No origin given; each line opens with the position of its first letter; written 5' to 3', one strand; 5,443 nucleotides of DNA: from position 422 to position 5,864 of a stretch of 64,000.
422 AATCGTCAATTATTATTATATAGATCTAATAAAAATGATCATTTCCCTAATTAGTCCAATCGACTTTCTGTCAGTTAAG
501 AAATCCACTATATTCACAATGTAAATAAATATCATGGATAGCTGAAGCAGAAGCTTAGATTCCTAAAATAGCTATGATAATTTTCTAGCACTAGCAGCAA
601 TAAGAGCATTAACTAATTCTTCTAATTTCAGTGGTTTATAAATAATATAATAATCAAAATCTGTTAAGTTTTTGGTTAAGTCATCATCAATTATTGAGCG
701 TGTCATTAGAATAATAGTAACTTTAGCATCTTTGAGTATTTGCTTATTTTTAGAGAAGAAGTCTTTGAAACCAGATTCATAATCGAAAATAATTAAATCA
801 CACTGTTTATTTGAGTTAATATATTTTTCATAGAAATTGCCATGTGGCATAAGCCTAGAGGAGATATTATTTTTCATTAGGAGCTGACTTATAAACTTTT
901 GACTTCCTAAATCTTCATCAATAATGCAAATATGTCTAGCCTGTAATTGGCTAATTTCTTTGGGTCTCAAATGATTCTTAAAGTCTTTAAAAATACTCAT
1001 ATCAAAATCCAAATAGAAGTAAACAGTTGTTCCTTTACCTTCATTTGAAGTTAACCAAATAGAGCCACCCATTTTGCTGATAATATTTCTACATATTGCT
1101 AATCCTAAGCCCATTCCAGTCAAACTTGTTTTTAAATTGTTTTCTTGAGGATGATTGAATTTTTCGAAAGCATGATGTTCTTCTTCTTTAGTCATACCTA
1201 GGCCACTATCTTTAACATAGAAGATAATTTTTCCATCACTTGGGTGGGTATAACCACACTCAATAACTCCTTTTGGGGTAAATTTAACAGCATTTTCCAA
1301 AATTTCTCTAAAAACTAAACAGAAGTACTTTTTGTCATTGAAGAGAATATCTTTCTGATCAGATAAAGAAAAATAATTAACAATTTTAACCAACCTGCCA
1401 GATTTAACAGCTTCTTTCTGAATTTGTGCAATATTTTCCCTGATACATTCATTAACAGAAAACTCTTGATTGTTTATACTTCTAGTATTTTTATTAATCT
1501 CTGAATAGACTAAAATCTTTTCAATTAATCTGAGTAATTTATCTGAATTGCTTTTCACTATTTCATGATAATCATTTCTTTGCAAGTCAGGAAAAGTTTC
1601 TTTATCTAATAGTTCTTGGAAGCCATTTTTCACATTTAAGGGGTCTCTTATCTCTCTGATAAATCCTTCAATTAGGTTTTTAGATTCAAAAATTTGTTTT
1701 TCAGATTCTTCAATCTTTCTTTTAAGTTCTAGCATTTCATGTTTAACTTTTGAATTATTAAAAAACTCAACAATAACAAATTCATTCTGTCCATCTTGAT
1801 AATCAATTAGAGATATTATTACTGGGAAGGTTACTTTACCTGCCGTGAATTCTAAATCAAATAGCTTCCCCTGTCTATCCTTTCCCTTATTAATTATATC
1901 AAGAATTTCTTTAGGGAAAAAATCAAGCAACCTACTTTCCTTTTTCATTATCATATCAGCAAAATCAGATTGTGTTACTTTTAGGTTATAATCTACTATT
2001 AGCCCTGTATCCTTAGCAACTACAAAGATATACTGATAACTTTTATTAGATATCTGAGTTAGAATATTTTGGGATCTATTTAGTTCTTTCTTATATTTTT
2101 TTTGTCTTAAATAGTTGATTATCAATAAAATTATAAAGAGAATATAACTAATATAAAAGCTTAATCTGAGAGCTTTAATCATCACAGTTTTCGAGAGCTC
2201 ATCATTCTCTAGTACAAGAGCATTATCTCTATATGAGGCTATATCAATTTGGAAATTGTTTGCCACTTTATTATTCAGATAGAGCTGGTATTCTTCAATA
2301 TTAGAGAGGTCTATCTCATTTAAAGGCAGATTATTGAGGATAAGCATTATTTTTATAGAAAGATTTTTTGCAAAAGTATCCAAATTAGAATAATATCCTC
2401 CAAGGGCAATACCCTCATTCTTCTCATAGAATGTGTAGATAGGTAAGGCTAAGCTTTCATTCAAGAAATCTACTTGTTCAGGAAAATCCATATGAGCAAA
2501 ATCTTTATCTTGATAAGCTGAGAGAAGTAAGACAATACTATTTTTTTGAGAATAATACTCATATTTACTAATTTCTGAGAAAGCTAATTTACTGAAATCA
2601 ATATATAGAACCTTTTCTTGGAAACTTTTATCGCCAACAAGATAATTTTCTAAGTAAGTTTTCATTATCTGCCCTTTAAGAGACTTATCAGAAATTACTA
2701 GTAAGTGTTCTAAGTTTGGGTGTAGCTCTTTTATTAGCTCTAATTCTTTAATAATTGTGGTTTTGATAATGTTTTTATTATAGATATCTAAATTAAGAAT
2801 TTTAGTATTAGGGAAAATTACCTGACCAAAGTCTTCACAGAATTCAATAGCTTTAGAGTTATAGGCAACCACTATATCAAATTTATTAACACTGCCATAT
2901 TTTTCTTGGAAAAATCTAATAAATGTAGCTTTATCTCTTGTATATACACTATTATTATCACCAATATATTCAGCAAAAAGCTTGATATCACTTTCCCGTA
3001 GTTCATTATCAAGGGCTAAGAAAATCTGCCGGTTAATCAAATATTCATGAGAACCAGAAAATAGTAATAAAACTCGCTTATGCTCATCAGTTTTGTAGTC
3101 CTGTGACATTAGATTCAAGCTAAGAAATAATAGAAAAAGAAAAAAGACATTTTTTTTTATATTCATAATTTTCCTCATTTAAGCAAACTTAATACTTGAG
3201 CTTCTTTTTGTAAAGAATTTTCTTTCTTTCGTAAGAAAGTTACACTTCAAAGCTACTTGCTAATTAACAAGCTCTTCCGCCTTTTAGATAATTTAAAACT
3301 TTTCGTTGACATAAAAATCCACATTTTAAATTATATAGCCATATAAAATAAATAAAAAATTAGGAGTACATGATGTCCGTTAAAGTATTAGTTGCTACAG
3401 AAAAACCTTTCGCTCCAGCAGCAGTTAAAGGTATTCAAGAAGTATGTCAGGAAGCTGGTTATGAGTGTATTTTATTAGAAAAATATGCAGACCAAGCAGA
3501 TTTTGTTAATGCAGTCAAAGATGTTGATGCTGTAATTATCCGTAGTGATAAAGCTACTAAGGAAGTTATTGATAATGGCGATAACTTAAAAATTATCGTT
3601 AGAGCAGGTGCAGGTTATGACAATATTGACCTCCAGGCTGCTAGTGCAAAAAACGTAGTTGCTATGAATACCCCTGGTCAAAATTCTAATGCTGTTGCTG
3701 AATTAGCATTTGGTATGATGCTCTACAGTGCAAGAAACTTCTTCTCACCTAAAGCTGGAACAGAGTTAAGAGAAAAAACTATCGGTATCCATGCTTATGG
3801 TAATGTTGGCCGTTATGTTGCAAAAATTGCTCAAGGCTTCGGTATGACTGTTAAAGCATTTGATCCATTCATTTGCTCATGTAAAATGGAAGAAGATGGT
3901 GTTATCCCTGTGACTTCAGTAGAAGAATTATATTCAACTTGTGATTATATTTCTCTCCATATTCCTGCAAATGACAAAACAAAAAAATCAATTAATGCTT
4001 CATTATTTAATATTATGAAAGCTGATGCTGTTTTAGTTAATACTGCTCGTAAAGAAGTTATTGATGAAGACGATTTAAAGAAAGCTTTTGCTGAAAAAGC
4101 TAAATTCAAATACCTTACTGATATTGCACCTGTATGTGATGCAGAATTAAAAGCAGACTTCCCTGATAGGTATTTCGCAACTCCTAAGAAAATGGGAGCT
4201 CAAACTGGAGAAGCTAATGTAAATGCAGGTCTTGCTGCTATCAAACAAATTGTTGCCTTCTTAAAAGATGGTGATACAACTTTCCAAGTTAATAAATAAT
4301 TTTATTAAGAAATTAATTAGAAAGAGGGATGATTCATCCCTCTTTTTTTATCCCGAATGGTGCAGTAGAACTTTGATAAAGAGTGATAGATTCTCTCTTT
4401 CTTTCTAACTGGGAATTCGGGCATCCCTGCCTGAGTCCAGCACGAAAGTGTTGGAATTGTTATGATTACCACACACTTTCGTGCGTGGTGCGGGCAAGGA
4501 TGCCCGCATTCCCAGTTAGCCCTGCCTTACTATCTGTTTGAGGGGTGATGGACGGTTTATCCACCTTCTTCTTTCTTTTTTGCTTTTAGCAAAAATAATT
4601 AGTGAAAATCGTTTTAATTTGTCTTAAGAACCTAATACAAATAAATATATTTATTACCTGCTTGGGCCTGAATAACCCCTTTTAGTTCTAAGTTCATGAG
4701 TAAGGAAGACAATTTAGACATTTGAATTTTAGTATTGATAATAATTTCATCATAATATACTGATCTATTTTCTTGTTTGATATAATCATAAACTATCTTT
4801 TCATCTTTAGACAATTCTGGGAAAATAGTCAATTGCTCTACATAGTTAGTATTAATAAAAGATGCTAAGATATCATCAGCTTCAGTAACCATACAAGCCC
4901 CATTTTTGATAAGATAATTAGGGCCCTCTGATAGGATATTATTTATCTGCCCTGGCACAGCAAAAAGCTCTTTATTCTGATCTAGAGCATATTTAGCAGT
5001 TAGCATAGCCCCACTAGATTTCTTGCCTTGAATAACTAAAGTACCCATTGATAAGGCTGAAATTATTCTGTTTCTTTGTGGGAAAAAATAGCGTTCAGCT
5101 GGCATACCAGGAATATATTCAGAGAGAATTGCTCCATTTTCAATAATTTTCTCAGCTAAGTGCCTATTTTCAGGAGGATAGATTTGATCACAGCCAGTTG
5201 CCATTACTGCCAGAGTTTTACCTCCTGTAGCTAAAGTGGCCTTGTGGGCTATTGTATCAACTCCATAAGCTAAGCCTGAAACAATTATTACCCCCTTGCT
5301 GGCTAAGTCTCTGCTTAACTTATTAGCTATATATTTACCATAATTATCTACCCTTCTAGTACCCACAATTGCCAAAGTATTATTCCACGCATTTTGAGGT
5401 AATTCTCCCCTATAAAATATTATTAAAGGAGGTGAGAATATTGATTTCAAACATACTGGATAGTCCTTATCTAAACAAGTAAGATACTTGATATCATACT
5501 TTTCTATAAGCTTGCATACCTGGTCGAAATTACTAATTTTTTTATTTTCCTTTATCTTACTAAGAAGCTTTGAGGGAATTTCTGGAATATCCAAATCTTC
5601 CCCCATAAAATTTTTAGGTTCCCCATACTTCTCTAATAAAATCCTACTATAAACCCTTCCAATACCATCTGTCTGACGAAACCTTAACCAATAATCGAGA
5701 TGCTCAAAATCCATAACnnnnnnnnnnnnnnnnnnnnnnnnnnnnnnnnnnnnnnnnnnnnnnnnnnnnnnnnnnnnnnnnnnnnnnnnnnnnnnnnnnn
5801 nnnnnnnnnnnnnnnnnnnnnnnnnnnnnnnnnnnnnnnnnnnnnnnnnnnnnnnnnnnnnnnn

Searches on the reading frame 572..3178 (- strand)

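Call 48: search_protein_families(library=pfam, proteins=[window:572-3178:-], max_evalue=0.00001)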
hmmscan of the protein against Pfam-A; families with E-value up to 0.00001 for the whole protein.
window:572-3178:- (868 aa): 1 family
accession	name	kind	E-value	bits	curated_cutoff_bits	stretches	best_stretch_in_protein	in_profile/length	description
PF02518.31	HATPase_c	-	4.6e-23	82.2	26.4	1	616-725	3-109/111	Histidine kinase-, DNA gyrase B-, and HSP90-like ATPase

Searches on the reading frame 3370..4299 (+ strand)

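Call 48: search_protein_families(library=pfam, proteins=[window:3370-4299:+], max_evalue=0.00001)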
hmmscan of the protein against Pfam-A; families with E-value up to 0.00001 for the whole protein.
window:3370-4299:+ (309 aa): 3 families
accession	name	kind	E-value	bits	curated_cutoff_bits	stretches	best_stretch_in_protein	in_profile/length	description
PF02826.25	2-Hacid_dh_C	-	2e-33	115.7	25.1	1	128-252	29-153/178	D-isomer specific 2-hydroxyacid dehydrogenase, NAD binding domain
PF00389.36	2-Hacid_dh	-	1.1e-27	96.8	24.6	1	23-308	12-134/134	D-isomer specific 2-hydroxyacid dehydrogenase, catalytic domain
PF03446.21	NAD_binding_2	-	4.3e-06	27.3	21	0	138-243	2-110/161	NAD binding domain of 6-phosphogluconate dehydrogenase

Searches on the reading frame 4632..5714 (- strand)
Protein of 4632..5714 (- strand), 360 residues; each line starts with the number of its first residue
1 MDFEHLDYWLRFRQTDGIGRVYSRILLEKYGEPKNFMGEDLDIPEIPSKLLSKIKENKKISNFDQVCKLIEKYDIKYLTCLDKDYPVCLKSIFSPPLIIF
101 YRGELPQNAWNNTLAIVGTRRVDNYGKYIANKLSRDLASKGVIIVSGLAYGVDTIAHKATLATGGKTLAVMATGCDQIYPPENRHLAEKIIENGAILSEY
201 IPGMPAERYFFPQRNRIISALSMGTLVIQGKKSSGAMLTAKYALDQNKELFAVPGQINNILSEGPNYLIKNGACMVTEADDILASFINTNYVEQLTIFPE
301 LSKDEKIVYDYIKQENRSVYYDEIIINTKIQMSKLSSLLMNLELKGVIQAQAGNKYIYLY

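Call 48: search_protein_families(library=pfam, proteins=[window:4632-5714:-], max_evalue=0.00001)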
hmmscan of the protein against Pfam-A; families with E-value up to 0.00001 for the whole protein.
window:4632-5714:- (360 aa): 2 families
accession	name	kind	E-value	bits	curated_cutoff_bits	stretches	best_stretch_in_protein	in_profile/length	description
PF02481.21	DNA_processg_A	-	8.2e-76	254.3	29.6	1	70-277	2-211/212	DNA recombination-mediator protein A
PF17782.7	DprA_WH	-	2.7e-06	27.8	22.9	1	299-354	8-61/61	DprA winged helix domain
